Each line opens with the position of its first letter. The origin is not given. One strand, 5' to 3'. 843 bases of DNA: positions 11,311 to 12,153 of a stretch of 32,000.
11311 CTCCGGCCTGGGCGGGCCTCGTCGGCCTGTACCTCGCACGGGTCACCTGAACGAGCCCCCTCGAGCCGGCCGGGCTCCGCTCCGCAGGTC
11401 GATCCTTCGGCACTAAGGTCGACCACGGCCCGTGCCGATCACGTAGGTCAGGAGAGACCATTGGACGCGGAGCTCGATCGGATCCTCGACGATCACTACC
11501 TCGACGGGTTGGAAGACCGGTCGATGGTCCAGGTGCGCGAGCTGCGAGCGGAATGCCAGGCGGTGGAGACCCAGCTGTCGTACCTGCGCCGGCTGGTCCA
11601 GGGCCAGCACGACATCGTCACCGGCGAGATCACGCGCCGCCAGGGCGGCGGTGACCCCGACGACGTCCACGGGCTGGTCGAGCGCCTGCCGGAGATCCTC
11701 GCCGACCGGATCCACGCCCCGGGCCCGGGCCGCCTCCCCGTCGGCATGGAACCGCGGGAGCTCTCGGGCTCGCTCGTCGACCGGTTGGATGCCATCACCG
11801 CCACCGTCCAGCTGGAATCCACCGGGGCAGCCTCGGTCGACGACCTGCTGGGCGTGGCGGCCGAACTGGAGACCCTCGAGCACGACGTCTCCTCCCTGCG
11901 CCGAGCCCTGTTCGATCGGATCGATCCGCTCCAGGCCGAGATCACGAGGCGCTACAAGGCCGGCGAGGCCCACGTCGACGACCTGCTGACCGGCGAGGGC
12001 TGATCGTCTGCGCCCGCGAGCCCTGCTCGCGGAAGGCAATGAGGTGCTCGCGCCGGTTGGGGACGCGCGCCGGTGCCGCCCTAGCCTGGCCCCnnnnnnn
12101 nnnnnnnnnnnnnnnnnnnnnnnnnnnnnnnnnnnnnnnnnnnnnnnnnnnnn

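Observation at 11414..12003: RsiG-like anti-sigma candidate with two c-di-GMP-binding signatures and a WhiG/FliA-type promoter-like motif in front of it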

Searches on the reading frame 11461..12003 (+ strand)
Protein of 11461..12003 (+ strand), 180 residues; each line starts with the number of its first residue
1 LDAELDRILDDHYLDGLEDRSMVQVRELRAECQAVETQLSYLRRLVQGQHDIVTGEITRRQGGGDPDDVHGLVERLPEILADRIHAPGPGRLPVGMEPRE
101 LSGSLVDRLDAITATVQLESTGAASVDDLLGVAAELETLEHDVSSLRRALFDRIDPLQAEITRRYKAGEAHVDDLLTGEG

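Call 3: search_protein_families(library=pfam, proteins=[window:11461-12000:+], max_evalue=1)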
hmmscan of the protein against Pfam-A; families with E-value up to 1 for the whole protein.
window:11461-12000:+ (180 aa): 6 families
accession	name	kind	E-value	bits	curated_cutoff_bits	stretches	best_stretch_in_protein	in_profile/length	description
PF22802.1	RsiG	-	1e-25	89.6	27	2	13-80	3-65/65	RsiG-like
PF24270.1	HTH_Cmi2_C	-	0.0044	17.7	27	1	115-167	18-70/125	Cmi2, C-terminal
PF14073.11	Cep57_CLD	-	0.12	12.8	28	1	24-48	65-89/178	Centrosome localisation domain of Cep57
PF15669.10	CCDC24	-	0.14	12.6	27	0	26-53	150-178/190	Coiled-coil domain-containing protein 24 family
PF12761.13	End3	-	0.15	12.7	25.2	0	119-158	73-112/115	Actin cytoskeleton-regulatory complex protein END3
PF23991.1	DUF7310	-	0.23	12.4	40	0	107-150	3-46/83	Coiled-coil region of unknown function (DUF7310)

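Call 4: search_protein_families(library=ncbifam, proteins=[window:11461-12000:+], max_evalue=1)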
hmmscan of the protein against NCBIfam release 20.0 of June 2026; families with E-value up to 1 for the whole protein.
window:11461-12000:+ (180 aa): 1 family
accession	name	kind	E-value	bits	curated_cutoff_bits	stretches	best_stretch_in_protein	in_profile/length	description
NF052344.1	slr1601_fam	subfamily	0.06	13.4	70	1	111-161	21-71/91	slr1601 family putative cell division protein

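Call 5: search_solved_structures(query=window:11461-12000:+, max_evalue=1, show_alignments=3)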
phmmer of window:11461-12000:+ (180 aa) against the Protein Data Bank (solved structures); distinct sequences matched with E-value up to 1: 5.
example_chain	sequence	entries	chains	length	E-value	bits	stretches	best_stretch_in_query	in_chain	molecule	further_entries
6pfj_T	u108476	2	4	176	4.2e-14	56.2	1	21-176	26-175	AmfC protein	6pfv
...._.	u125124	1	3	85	0.00036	23.8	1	15-63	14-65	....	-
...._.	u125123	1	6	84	0.0004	23.7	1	16-63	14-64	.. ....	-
7lq4_D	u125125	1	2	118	0.00049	23.4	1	15-63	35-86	RsiG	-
8owm_A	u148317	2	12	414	0.14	15.4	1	16-112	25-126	Glutamate dehydrogenase 2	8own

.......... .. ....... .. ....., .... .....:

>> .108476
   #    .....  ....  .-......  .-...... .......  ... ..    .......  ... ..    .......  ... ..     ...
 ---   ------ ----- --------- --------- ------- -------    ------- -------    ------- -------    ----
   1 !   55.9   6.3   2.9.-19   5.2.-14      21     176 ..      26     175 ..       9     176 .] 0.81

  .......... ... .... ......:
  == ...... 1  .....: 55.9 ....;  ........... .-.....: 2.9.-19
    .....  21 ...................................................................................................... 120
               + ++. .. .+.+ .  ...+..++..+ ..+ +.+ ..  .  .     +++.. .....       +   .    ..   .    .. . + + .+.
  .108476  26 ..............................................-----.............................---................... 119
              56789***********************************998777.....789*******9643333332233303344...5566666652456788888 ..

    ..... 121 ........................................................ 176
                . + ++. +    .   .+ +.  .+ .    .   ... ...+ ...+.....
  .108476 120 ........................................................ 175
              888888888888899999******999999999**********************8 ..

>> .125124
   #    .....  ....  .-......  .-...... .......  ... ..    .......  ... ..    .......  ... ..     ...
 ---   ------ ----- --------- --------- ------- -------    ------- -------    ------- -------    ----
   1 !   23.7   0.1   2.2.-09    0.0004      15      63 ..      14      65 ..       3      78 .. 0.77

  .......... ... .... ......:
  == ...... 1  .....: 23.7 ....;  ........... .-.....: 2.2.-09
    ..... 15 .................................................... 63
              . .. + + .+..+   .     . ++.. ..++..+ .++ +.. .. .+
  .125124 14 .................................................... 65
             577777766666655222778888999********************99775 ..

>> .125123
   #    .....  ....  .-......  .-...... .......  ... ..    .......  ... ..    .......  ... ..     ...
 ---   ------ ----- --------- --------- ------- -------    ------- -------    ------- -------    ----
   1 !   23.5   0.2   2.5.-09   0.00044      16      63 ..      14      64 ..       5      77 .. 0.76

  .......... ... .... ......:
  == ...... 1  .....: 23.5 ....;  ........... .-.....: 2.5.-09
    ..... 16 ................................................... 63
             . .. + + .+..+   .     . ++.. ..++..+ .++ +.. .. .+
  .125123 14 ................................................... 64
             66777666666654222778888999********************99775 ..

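Call 15: find_homologous_proteins(query=window:11461-12000:+, max_evalue=0.001)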
Query window:11461-12000:+ (180 aa): 1946 proteins with E <= 0.001 among 3548 candidates; the best 120 are listed.
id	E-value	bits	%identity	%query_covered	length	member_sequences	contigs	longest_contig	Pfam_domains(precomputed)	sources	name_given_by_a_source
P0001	5.4e-105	367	97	100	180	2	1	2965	PF22802.2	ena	-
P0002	4.5e-80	286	79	98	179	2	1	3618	PF22802.2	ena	-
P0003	4.1e-76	273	75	99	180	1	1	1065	PF22802.2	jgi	jgi:hypothetical protein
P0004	1.4e-72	261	73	100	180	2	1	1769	PF22802.2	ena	-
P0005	3.6e-72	260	73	89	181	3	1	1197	PF22802.2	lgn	-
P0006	9.7e-72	259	73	99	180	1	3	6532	PF22802.2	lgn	-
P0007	3.2e-71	257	73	99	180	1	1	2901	PF22802.2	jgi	jgi:hypothetical protein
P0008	4.7e-69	250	69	99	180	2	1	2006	PF22802.2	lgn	-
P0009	2.2e-68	248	70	99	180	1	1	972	PF22802.2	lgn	-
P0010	2.3e-68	248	72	99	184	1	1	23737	PF22802.2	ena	-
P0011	3.0e-68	247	69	99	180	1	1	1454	PF22802.2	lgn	-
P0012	5.5e-68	246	71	99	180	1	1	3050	PF22802.2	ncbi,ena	-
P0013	5.9e-68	246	70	99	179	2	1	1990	PF22802.2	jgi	-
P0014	6.9e-68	246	69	99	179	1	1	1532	PF22802.2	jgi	jgi:hypothetical protein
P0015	8.0e-68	246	70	99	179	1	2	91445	PF22802.2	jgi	jgi:hypothetical protein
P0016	9.0e-68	246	71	99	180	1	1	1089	PF22802.2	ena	-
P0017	1.1e-67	245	69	99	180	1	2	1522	PF22802.2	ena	-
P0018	1.6e-67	245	71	99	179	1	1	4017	PF22802.2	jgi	jgi:hypothetical protein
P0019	2.9e-67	244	68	100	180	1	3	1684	PF22802.2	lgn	-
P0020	2.9e-67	244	69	99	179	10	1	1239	PF22802.2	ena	-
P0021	4.8e-67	243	70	99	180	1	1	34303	PF22802.2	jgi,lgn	-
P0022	5.8e-67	243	70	99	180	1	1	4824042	PF22802.2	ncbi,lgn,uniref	ncbi:aerial mycelium formation protein [Aquihabitans sp. McL0605]|uniref:RsiG family protein n=1 Tax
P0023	6.1e-67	243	70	100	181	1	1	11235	PF22802.2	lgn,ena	-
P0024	7.0e-67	243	69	99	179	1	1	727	PF22802.2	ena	-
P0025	2.6e-66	241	68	98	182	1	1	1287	PF22802.2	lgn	-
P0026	4.7e-66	240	67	100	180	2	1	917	PF22802.2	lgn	-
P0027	6.5e-66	240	67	99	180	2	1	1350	PF14073.12,PF22802.2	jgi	jgi:hypothetical protein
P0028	8.9e-66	239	71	99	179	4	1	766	PF22802.2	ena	-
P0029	1.1e-65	239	68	100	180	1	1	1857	PF22802.2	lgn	-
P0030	1.8e-65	238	66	100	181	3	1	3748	PF22802.2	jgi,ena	-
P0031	2.2e-65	238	67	100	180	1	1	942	PF22802.2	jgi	jgi:hypothetical protein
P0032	2.4e-65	238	69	99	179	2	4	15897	PF22802.2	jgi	jgi:hypothetical protein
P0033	2.4e-65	238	69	99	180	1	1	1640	PF22802.2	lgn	-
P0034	3.1e-65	237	68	99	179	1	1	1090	PF22802.2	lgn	-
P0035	3.3e-65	237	68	99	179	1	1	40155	PF22802.2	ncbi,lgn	-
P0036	3.5e-65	237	67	99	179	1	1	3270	PF22802.2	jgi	jgi:hypothetical protein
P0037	4.0e-65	237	68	100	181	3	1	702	PF22802.2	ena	-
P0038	5.3e-65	237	69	98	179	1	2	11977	PF22802.2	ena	-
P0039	1.1e-64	236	68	99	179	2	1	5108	PF22802.2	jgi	jgi:hypothetical protein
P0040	1.2e-64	235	68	99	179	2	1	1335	PF22802.2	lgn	-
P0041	1.2e-64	235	66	99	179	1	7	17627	PF22802.2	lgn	-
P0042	1.2e-64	235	67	99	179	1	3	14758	PF22802.2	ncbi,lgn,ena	-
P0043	1.4e-64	235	69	99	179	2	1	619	PF22802.2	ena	-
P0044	1.4e-64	235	69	99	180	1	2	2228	PF22802.2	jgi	jgi:hypothetical protein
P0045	1.5e-64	235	67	99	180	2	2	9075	PF22802.2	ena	-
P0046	1.9e-64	235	66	99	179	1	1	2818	PF22802.2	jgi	jgi:hypothetical protein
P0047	1.9e-64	235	68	100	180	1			PF22802.2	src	-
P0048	2.1e-64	235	67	99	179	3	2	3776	PF22802.2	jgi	jgi:hypothetical protein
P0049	2.8e-64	234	68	99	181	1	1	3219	PF22802.2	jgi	jgi:hypothetical protein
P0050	3.8e-64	234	67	100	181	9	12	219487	PF22802.2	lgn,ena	-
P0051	6.1e-64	233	69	98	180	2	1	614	PF22802.2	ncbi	-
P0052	6.9e-64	233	69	99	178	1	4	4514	PF22802.2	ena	-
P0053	7.3e-64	233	69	99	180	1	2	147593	PF22802.2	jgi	jgi:hypothetical protein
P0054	9.5e-64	232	67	100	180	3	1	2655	PF22802.2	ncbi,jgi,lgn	-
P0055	1.0e-63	232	67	99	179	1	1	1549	PF22802.2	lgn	-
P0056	1.1e-63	232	67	98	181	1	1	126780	PF22802.2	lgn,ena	-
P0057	1.3e-63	232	67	99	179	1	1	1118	PF22802.2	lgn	-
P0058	1.5e-63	232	63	100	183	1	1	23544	PF22802.2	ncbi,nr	ncbi:MAG: amfC [Acidimicrobiales bacterium]|nr:amfC [Acidimicrobiales bacterium]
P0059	1.6e-63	232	67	99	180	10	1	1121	PF22802.2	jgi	-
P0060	1.7e-63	232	65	99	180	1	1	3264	PF22802.2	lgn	-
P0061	1.7e-63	232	67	99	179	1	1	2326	PF22802.2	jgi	jgi:hypothetical protein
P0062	1.8e-63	232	67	99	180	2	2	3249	PF22802.2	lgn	-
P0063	2.0e-63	231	66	98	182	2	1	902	PF22802.2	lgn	-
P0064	2.1e-63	231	66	98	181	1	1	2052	PF22802.2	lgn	-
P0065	2.6e-63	231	67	99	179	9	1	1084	PF22802.2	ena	-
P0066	2.8e-63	231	66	99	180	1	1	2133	PF22802.2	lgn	-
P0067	3.3e-63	231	67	98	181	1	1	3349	PF22802.2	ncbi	-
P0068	3.8e-63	231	67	100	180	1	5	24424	PF22802.2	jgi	jgi:HAMP domain-containing protein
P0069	4.5e-63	230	66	98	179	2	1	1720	PF22802.2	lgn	-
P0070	6.7e-63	230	65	98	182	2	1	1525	PF22802.2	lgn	-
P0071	2.2e-62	228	67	99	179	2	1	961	PF22802.2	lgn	-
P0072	2.3e-62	228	64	100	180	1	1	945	PF22802.2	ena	-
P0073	2.8e-62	228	65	100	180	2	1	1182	PF22802.2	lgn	-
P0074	3.1e-62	228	67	99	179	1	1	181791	PF22802.2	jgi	jgi:hypothetical protein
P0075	3.4e-62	227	64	98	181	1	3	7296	PF22802.2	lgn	-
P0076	3.6e-62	227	63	99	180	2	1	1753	PF22802.2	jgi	jgi:hypothetical protein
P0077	3.6e-62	227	67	100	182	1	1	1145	PF22802.2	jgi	jgi:hypothetical protein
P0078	4.1e-62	227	64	100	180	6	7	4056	PF22802.2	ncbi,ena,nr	ncbi:MAG: hypothetical protein KDA98_15015 [Acidimicrobiales bacterium]|nr:hypothetical protein [Aci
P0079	4.3e-62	227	67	99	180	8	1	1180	PF22802.2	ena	-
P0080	6.1e-62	227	64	98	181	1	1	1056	PF22802.2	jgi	jgi:hypothetical protein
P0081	6.9e-62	226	65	100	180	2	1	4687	PF22802.2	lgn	-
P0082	7.7e-62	226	64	98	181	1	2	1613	PF22802.2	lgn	-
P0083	9.6e-62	226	63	100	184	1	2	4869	PF22802.2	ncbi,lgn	ncbi:hypothetical protein BH10ACT1_BH10ACT1_42560 [soil metagenome]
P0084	1.1e-61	226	67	98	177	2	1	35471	PF22802.2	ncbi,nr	ncbi:MAG: aerial mycelium formation protein [Ilumatobacteraceae bacterium]|nr:aerial mycelium format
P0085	1.4e-61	225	66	98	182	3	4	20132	PF22802.2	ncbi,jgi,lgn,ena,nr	ncbi:MAG: hypothetical protein KDB04_11360 [Acidimicrobiales bacterium]|nr:hypothetical protein [Aci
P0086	2.1e-61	225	62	100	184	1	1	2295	PF22802.2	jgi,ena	-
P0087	2.2e-61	225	66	99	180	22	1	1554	PF22802.2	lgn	-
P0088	4.2e-61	224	64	99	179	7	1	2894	PF22802.2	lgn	-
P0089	4.6e-61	224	65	99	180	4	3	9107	PF22802.2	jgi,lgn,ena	-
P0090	5.6e-61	223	64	98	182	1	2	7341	PF22802.2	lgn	-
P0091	1.9e-60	222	66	99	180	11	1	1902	PF22802.2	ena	-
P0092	2.0e-60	222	65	99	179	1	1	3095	PF22802.2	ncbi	-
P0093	2.1e-60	222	63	98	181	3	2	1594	PF22802.2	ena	-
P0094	2.4e-60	221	65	99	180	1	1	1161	PF22802.2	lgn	-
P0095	7.0e-60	220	64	99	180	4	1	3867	PF22802.2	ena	-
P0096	7.6e-60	220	62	98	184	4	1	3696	PF22802.2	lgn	-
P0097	7.7e-60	220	63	98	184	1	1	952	PF22802.2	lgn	-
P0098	8.7e-60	220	62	100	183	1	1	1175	PF22802.2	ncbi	-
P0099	1.1e-59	219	66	98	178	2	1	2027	PF22802.2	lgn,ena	-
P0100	1.2e-59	219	61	99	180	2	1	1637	PF22802.2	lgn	-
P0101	1.3e-59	219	61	98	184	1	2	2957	PF22802.2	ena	-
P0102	1.7e-59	219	64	99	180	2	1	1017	PF22802.2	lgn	-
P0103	2.4e-59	218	64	99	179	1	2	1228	PF22802.2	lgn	-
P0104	2.5e-59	218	62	98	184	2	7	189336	PF22802.2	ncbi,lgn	-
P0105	2.7e-59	218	62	98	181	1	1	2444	PF22802.2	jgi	jgi:hypothetical protein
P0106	3.0e-59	218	65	99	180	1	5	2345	PF22802.2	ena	-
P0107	3.1e-59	218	65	98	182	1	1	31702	PF22802.2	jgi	jgi:hypothetical protein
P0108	3.6e-59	218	63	98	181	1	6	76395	PF22802.2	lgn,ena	-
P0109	3.9e-59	217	64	99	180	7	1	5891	PF22802.2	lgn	-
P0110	3.9e-59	217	61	98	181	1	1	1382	PF22802.2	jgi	jgi:hypothetical protein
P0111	5.5e-59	217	64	98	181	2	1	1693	PF22802.2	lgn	-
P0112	5.7e-59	217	64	99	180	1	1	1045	PF22802.2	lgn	-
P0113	6.0e-59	217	63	99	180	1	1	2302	PF22802.2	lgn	-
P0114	6.1e-59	217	65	99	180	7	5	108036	PF22802.2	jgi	jgi:hypothetical protein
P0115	6.4e-59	217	60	99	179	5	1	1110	PF24270.2,PF22802.2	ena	-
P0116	9.0e-59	216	62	98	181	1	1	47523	PF22802.2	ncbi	-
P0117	1.1e-58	216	61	98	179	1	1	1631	PF22802.2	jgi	jgi:hypothetical protein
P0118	1.2e-58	216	62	98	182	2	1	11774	PF22802.2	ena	-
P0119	1.6e-58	215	62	98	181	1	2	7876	PF22802.2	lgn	-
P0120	3.0e-58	215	61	99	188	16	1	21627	PF22802.2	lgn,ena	-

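Call 19: find_encoding_contigs(protein=window:11461-12003:+, flank=10000, max_places=4)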
Protein window:11461-12003:+ (180 aa): 1 contig read that carries it; 1 place shown.
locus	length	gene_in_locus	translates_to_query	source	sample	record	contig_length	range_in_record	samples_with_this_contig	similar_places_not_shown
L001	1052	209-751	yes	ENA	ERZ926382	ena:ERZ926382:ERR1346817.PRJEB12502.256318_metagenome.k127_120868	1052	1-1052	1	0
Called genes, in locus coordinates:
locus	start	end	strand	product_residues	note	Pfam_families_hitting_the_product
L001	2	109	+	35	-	?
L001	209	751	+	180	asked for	PF22802:RsiG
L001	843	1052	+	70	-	?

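Call 21: find_related_loci(query=A1, collection=genome_contigs, flank=10000)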
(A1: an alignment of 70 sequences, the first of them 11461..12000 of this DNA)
Query A1 (180 aa) in genome_contigs; peptide patterns used: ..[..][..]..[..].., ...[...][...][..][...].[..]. (x = any residue, [..] = any of these).
249 stretches matched a pattern; 89 encode a relative of the query (tblastn E <= 1e-3); the best 80 are kept; 80 distinct loci.
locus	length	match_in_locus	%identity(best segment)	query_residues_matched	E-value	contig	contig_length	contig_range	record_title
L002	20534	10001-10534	70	1-178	3e-72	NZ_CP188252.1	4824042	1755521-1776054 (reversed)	Aquihabitans sp. McL0605 chromosome, complete genome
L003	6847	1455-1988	69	1-178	1e-70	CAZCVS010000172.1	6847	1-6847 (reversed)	MAG TPA_asm: uncultured Iamiaceae bacterium isolate SRP344714_co2_66 genome assembly, contig: NODE_29216_length_6847_cov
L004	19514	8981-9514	68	1-178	1e-70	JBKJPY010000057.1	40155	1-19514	MAG: Acidimicrobiales bacterium isolate ant_bin.480 k117_2599152, whole genome shotgun sequence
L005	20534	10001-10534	68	1-178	4e-70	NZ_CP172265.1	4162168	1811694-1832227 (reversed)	Aquihabitans daechungensis strain DSM 27986 chromosome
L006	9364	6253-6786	67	1-178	3e-70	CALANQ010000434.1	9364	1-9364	MAG TPA_asm: uncultured Acidimicrobiales bacterium isolate SRR3901708_bin.4_CONCOCT_v1.1_MAG genome assembly, contig: ER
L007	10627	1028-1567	66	1-180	4e-69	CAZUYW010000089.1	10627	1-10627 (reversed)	MAG TPA_asm: uncultured Iamiaceae bacterium isolate SRP257259_co1_121 genome assembly, contig: NODE_9250_length_10627_co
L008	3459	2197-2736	63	1-180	2e-67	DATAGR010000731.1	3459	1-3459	MAG TPA_asm: Aquihabitans sp. isolate SMAG_U6834 k141_37958, whole genome shotgun sequence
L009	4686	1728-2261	65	1-178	4e-67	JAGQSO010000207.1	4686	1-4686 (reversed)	MAG: Acidimicrobiales bacterium isolate HKST-UBA09 k127_1987350, whole genome shotgun sequence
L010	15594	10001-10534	66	1-178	1e-66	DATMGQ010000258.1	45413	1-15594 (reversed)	MAG TPA_asm: Acidimicrobiales bacterium isolate SMAG_U13493 k141_179962, whole genome shotgun sequence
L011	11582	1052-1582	66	1-177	9e-67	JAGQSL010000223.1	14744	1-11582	MAG: Acidimicrobiales bacterium isolate HKST-UBA06 2010_125209, whole genome shotgun sequence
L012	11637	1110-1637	67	1-176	2e-66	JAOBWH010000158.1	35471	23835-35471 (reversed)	MAG: Ilumatobacteraceae bacterium isolate RYN_32 scaffold_70906, whole genome shotgun sequence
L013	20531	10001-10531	67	1-177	1e-65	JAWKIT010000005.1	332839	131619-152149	MAG: Acidimicrobiales bacterium isolate ABC1.139 ABC1.139.fa-5, whole genome shotgun sequence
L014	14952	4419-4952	66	1-178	4e-64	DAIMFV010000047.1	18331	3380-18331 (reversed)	MAG TPA_asm: Acidimicrobiales bacterium isolate CTOTU2458 NODE_1304_length_18331_cov_4.782721, whole genome shotgun sequ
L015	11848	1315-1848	61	1-178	8e-64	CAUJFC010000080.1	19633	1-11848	MAG: Actinomycetota bacterium isolate KLAP198 genome assembly, contig: KLAP198_166164, whole genome shotgun sequence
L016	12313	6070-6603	59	1-178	1e-62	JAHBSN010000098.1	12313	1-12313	MAG: Actinomycetota bacterium isolate ACE_ACT2 ACT2_98, whole genome shotgun sequence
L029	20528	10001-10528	55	1-176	2e-49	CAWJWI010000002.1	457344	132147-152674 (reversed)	MAG: uncultured Microthrixaceae bacterium isolate MFD01275.bin.2.210 genome assembly, contig: contig_30602, whole genome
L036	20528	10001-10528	54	1-176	3e-47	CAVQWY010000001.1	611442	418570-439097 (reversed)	MAG: uncultured Microthrixaceae bacterium isolate MFD04212.bin.2.38 genome assembly, contig: contig_1409, whole genome s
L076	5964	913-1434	40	6-177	2e-33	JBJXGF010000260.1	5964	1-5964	MAG: Acidimicrobiales bacterium isolate F1F2.bin.335 k127_8773882, whole genome shotgun sequence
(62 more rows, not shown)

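Call 32: predict_structure(alignment_id=A1)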
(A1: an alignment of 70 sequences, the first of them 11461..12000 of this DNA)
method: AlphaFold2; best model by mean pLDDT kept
length: 180 residues; sequences in the alignment: 70
mean_pLDDT: 83.8   pTM: 0.76
mean pLDDT of the five models: 83.8, 83.5, 83.1, 81.8, 81.2
residues with pLDDT >= 90: 103; 70-90: 42; 50-70: 18; < 50: 17
segments of 3 or more residues with pLDDT < 50: 83-96, 178-180
pLDDT, mean of each block of 10 residues (from residue 1): 96 97 94 92 89 88 73 65 43 50 95 88 91 98 97 96 93 65
secondary structure, 60 per line:
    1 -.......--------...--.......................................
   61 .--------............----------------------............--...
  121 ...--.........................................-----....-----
elements in order: H2-8 H22-61 H70-81 H104-115 H118-123 H126-166 H172-175

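Call 33: search_protein_representatives(protein=window:11461-12000:+)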
Query: 180 residues. Proteins with E-value up to 0.001 (for the whole library): 875; up to 1e-10: 444; up to 1e-30: 23. The best 150 are listed.
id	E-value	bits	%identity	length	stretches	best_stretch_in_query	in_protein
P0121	1.4e-58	214.0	61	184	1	1-177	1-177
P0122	1.3e-42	162.1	71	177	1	1-113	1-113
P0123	4.5e-37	144.0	49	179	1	6-176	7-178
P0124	5.5e-37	143.7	47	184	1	1-176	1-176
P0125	1.0e-36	142.8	47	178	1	4-176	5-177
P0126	1.3e-35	139.3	48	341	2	5-176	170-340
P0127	3.4e-35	137.9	47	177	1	4-174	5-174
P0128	3.8e-35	137.7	47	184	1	8-176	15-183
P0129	2.0e-34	135.4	45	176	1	3-176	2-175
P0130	2.6e-34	135.0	49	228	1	2-176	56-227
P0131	5.6e-34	133.9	43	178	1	1-176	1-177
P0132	8.4e-34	133.4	47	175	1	6-176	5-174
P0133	5.1e-33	130.8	46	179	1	5-177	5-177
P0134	2.5e-32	128.5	45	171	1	9-177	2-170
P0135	2.9e-32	128.3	51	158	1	5-160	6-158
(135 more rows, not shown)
